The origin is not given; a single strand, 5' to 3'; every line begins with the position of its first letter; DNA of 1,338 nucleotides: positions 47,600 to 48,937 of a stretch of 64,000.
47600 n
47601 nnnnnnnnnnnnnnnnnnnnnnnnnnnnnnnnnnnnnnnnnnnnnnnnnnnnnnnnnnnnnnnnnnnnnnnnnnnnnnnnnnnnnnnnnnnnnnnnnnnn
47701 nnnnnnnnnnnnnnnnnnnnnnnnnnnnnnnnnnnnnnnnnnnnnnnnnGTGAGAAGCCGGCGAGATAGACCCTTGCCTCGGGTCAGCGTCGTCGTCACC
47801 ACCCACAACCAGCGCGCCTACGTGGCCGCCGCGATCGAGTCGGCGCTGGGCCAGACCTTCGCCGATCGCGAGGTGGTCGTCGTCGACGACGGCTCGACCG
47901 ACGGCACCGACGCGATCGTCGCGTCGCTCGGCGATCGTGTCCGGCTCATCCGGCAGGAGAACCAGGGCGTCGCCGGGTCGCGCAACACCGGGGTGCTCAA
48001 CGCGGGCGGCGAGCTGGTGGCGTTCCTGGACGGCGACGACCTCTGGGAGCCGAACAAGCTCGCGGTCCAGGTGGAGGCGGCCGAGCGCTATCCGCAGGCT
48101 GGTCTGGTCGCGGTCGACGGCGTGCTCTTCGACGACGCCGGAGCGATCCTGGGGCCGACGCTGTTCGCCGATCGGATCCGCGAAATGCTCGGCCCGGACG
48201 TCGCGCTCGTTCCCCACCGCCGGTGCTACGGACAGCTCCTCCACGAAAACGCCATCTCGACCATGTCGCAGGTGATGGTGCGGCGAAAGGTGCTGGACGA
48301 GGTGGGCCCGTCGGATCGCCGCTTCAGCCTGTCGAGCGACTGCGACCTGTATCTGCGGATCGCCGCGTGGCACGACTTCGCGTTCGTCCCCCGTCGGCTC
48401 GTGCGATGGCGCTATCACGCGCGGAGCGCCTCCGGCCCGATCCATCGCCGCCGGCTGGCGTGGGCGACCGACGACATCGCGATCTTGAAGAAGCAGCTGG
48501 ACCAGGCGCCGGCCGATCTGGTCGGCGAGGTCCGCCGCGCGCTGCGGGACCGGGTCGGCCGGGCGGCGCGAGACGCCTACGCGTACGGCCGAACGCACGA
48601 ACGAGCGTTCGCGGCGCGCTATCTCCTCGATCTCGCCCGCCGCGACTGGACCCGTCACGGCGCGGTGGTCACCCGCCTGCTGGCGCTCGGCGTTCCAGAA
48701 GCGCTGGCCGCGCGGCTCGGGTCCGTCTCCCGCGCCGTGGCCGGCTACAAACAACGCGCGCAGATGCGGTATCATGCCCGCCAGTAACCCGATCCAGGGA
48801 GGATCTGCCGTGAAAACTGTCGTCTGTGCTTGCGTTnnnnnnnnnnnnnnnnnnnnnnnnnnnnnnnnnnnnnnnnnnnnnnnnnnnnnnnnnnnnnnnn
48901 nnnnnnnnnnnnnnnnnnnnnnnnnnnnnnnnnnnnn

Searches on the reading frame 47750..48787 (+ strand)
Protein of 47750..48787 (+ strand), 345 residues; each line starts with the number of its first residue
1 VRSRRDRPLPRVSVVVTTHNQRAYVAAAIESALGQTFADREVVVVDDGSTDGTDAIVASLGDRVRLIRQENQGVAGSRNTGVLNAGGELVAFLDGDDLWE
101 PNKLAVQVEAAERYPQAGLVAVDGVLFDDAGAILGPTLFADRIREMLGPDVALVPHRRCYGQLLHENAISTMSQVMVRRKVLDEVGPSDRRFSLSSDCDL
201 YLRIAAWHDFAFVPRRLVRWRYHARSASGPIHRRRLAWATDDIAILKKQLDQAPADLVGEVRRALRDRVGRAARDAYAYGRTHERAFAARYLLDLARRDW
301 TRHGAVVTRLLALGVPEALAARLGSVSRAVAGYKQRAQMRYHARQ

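Call 12: search_protein_families(library=ncbifam, proteins=[window:47750-48787:+], max_evalue=0.00001)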
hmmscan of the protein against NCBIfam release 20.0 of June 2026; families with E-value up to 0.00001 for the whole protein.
window:47750-48787:+ (345 aa): 17 families
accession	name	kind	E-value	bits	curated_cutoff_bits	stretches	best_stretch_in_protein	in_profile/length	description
NF041875.1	EPS_EpsD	equivalog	2e-23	83.3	370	1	12-259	1-244/325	exopolysaccharide biosynthesis glycosyltransferase EpsD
NF047683.1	TeichurnBiosyTuaG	equivalog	4.7e-22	78.9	400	1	10-112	6-112/252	teichuronic acid biosynthesis protein TuaG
NF053739.1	GlytfEpsEBac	equivalog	5.2e-20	71.5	450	1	10-133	1-129/265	glycosyltransferase EpsE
NF007482.0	PRK10073.1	equivalog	7.9e-20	71.1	423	1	10-105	6-104/334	glycosyltransferase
TIGR03937.1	PgaC_IcaA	equivalog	2.2e-17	63.1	422.3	1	8-248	43-276/407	poly-beta-1,6-N-acetyl-D-glucosamine synthase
NF041394.1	GtaseAglG_Halo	equivalog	1.3e-16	60.7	440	1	11-127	2-120/304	glucosyl-dolichyl phosphate glucuronosyltransferase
TIGR03965.1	mycofact_glyco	equivalog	1.9e-16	60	280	1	6-260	71-318/467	mycofactocin biosynthesis glycosyltransferase MftF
NF050050.1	ProtGlycPglI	equivalog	2.7e-15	56.5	500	1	10-110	2-107/306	GalNAc(5)-diNAcBac-PP-undecaprenol beta-1,3-glucosyltransferase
TIGR04017.1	WcaA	equivalog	4.6e-13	49.4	495.75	1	10-116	5-115/279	colanic acid biosynthesis glycosyltransferase WcaA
NF007453.0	PRK10018.1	equivalog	1.4e-12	47.8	382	1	10-113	6-113/280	colanic acid biosynthesis glycosyltransferase WcaA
NF038302.1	EPS_HpsE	equivalog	7.3e-12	44.9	300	1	12-120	3-120/307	hormogonium polysaccharide biosynthesis glycosyltransferase HpsE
TIGR04283.1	glyco_like_mftF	equivalog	1.5e-10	41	182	1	12-108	1-93/221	TIGR04283 family arsenosugar biosynthesis glycosyltransferase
NF038299.1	EPS_HpsN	equivalog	4.1e-09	35.8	425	1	10-128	1-121/317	hormogonium polysaccharide biosynthesis glycosyltransferase HpsN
NF050819.1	PolSacchBiosHfsG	equivalog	1.5e-06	27.7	500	1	10-130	12-134/302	polysaccharide biosynthesis protein HfsG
NF010496.0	PRK13915.1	equivalog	3.5e-06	26.3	262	1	11-102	32-131/307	glucosyl-3-phosphoglycerate synthase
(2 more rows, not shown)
